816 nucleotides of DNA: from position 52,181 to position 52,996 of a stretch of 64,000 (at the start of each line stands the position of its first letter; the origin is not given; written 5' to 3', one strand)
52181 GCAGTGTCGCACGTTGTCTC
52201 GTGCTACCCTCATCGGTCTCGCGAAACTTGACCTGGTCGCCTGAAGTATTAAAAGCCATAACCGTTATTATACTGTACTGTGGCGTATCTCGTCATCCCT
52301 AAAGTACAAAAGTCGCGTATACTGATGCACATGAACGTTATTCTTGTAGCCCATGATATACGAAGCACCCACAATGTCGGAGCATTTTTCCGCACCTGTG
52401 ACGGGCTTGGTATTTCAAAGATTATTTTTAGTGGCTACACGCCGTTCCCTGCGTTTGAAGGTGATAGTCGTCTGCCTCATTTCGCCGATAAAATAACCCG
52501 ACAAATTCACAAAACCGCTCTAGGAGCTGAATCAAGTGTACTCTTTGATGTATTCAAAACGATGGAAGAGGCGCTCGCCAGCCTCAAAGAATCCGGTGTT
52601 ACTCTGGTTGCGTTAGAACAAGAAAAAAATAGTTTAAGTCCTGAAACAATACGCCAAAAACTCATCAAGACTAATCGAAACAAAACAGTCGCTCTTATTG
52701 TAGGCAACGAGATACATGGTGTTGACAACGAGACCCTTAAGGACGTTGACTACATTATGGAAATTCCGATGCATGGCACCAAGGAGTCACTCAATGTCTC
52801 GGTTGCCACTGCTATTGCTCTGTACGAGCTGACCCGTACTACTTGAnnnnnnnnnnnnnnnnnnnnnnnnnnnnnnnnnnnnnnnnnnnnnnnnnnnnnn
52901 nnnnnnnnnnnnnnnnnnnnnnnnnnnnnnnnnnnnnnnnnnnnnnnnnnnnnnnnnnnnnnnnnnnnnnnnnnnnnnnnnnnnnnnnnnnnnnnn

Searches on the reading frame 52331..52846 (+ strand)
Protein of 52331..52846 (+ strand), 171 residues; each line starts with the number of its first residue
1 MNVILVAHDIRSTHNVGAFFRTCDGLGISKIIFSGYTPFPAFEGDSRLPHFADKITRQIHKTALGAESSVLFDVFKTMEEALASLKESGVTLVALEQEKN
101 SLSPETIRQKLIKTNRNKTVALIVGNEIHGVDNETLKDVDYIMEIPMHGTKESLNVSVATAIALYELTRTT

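Call 29: search_protein_families(library=pfam, proteins=[window:52331-52846:+], max_evalue=0.001)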
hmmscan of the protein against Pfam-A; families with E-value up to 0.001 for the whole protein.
window:52331-52846:+ (171 aa): 1 family
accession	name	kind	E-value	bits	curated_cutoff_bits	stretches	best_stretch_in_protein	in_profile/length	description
PF00588.24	SpoU_methylase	-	1.9e-31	109.5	29.7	1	3-165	2-142/142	SpoU rRNA Methylase family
